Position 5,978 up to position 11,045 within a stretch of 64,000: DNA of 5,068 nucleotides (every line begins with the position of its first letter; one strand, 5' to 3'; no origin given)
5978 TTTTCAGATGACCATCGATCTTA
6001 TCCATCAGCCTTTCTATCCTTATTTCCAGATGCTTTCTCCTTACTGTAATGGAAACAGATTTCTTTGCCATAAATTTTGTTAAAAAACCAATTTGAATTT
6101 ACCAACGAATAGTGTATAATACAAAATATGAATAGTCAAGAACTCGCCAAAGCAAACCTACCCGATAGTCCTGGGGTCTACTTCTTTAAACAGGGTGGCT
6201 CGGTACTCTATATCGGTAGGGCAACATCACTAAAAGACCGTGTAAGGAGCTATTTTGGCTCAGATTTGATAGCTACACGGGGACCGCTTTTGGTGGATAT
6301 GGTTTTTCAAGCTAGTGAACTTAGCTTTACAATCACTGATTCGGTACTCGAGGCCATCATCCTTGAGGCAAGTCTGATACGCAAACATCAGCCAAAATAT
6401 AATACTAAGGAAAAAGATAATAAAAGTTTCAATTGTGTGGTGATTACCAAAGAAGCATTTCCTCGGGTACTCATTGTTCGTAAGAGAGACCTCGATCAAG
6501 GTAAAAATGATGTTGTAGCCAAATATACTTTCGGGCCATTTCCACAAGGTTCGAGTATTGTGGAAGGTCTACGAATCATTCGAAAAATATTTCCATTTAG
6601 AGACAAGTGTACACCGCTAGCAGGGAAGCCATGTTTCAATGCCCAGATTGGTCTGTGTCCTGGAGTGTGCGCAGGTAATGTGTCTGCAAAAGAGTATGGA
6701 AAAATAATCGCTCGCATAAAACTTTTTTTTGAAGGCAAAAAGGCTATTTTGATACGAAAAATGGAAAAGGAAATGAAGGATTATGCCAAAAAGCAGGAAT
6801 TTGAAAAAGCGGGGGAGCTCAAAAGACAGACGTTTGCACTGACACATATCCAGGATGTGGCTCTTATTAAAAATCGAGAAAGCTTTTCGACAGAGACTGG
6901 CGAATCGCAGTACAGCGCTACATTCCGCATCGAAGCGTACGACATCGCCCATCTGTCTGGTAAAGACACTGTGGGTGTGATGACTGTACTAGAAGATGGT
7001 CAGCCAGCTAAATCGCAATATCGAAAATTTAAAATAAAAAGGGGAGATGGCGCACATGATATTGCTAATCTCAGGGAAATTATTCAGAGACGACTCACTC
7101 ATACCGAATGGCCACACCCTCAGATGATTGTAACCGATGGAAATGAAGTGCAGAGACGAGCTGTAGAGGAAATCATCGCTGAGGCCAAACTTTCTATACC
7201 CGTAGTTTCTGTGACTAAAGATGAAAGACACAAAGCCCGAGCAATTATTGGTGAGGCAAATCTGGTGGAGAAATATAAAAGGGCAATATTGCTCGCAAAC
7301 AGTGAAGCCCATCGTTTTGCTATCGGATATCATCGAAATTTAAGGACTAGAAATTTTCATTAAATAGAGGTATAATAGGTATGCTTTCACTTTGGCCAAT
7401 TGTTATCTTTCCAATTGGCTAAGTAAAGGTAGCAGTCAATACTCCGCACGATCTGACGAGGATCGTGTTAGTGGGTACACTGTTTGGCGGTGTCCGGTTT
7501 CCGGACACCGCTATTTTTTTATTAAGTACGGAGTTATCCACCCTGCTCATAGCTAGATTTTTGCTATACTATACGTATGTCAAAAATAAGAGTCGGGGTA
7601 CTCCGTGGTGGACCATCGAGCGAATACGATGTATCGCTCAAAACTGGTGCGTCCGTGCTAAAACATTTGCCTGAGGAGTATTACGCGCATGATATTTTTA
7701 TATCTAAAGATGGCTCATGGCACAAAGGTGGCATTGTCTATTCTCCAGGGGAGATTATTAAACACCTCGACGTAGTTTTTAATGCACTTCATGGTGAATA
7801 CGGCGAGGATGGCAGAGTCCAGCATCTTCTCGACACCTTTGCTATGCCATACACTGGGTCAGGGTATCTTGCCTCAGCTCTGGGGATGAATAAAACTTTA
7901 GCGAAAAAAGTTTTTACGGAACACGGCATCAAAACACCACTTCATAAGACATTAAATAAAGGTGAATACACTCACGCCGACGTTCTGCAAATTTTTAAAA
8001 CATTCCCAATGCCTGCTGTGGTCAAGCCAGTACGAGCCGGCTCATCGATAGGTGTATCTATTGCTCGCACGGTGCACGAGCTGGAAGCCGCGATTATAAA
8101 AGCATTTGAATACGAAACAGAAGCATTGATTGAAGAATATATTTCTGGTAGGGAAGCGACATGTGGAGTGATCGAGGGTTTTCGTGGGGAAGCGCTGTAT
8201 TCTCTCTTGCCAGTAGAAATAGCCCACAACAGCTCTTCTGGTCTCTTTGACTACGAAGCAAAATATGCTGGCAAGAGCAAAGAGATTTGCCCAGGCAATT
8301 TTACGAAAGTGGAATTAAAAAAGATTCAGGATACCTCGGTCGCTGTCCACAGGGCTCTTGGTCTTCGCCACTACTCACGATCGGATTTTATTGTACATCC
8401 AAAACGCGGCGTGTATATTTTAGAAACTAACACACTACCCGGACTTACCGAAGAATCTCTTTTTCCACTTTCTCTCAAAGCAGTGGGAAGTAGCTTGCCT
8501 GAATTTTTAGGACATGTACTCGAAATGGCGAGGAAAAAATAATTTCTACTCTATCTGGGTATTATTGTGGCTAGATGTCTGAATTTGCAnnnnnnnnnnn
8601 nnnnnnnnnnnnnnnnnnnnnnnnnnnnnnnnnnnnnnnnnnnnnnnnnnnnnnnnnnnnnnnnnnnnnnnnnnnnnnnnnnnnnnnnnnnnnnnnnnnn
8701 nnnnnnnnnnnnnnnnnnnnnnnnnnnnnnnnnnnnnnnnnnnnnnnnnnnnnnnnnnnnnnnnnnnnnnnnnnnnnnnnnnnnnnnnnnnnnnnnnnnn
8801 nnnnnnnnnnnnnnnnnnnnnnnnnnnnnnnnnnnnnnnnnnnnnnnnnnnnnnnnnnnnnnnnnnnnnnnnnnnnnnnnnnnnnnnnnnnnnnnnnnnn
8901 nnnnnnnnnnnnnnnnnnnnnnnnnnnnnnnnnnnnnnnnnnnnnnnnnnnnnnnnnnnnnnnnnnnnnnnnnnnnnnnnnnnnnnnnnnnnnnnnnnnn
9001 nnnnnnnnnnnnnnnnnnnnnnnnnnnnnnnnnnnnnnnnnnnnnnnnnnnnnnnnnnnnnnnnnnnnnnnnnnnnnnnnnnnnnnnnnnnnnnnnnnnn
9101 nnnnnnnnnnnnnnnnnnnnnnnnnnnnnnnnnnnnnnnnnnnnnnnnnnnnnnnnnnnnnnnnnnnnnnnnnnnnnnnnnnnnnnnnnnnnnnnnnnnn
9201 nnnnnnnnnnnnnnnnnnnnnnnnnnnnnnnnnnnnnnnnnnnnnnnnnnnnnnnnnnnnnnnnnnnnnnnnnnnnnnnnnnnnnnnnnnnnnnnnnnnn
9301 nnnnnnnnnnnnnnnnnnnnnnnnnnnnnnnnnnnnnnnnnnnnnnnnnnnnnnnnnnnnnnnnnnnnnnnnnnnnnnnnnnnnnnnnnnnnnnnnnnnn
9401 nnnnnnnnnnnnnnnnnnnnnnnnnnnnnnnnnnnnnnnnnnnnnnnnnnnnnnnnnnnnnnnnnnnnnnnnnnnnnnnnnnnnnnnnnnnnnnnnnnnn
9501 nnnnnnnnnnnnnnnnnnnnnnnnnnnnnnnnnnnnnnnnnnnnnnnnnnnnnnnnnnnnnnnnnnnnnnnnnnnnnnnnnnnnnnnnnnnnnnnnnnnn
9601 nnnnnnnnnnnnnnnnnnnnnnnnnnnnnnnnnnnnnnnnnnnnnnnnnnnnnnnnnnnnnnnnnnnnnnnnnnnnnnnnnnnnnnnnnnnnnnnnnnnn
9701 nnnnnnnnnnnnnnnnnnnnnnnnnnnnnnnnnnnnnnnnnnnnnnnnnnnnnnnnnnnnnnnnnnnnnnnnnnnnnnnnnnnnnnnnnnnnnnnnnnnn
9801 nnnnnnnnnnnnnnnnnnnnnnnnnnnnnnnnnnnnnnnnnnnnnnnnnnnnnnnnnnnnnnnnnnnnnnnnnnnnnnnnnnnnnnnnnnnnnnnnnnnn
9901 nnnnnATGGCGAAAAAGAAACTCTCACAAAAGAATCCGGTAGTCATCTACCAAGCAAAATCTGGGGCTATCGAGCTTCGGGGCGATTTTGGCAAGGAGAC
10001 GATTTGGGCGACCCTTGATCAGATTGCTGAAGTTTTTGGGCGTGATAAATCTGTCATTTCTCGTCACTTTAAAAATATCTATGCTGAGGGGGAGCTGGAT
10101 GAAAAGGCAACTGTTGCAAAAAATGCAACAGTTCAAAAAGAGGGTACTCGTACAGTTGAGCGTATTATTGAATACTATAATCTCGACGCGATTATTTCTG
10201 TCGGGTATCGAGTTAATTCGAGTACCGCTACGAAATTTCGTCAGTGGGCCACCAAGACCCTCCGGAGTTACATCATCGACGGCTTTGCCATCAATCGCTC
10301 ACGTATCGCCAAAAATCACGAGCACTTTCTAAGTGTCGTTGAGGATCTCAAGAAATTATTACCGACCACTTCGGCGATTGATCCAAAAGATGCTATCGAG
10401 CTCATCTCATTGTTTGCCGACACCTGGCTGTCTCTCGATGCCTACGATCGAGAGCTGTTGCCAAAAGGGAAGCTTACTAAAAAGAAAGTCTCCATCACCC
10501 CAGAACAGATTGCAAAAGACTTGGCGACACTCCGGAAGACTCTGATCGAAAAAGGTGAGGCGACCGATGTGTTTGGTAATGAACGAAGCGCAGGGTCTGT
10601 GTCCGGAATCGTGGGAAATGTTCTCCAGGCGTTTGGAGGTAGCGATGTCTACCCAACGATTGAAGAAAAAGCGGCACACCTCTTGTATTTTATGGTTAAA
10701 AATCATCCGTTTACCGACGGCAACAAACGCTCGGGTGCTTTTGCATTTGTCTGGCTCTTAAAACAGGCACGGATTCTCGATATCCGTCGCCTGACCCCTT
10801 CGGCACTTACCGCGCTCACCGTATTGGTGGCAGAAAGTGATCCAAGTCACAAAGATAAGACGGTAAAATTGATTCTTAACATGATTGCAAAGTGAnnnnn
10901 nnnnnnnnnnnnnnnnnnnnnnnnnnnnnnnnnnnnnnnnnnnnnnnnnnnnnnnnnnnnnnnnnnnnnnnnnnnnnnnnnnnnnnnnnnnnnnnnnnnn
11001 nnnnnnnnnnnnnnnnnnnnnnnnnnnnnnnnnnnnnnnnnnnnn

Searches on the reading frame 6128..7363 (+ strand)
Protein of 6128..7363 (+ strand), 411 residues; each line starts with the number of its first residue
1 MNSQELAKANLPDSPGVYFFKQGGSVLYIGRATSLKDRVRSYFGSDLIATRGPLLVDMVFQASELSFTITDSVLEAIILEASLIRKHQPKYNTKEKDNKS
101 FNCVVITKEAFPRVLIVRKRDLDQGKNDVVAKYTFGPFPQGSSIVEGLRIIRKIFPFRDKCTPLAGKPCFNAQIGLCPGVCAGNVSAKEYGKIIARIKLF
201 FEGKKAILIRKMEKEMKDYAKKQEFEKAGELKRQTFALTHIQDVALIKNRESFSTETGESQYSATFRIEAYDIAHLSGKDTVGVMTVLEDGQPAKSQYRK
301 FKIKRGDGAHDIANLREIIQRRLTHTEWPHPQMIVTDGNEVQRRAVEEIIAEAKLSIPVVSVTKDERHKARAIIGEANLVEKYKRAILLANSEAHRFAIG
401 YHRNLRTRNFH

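Call 54: search_protein_families(library=pfam, proteins=[window:6128-7363:+], max_evalue=0.0001)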
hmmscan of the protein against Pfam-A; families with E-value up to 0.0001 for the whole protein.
window:6128-7363:+ (411 aa): 2 families
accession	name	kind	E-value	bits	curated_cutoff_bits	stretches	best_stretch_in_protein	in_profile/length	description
PF08459.17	UvrC_RNaseH_dom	-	1.5e-31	109.9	22.3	1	266-399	11-159/159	UvrC RNAse H endonuclease domain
PF02151.25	UVR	-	2.5e-05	24.3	21.5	1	208-234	3-29/36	UvrB/uvrC motif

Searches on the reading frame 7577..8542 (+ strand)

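Call 54: search_protein_families(library=pfam, proteins=[window:7577-8542:+], max_evalue=0.0001)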
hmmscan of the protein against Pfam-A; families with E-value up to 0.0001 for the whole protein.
window:7577-8542:+ (321 aa): 6 families
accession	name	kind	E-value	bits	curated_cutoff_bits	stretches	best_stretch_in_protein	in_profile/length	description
PF07478.18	Dala_Dala_lig_C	-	2.4e-43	148.5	24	1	113-314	2-202/204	D-ala D-ala ligase C-terminus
PF01820.27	Dala_Dala_lig_N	-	2.1e-23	83.5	34.6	2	59-95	85-121/121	D-ala D-ala ligase N-terminus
PF02655.19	ATP-grasp_3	-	5e-08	33.6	23.2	1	105-285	3-154/160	ATP-grasp domain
PF01071.24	GARS_A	-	4.9e-06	27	27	1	105-199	2-99/194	Phosphoribosylglycinamide synthetase, ATP-grasp (A) domain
PF08443.16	RimK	-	1.1e-05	25.6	21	0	105-193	3-86/188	RimK-like ATP-grasp domain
PF02786.22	CPSase_L_D2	-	3.6e-05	23.8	19.8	0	118-286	12-178/211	Carbamoyl-phosphate synthase L chain, ATP binding domain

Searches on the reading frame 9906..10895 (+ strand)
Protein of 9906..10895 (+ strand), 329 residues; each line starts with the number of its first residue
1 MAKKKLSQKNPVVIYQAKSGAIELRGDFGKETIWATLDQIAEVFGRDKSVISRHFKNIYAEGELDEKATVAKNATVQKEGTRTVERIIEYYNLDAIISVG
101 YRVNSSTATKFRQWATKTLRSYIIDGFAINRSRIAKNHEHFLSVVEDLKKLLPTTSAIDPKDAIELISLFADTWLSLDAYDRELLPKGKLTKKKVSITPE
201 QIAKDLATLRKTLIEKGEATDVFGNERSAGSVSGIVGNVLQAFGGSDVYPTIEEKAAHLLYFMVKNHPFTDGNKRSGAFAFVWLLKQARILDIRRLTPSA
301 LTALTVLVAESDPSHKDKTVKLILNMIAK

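Call 32: search_protein_families(library=pfam, proteins=[window:9906-10895:+], max_evalue=0.01)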
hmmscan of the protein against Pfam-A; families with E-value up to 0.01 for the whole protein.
window:9906-10895:+ (329 aa): 2 families
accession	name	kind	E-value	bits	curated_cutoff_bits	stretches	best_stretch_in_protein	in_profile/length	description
PF13310.11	Virulence_RhuM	-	9.1e-25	87.8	33.7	1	68-142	1-78/252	Virulence protein RhuM family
PF02661.23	Fic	-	1.5e-11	45.4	24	1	205-285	6-93/93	Fic/DOC family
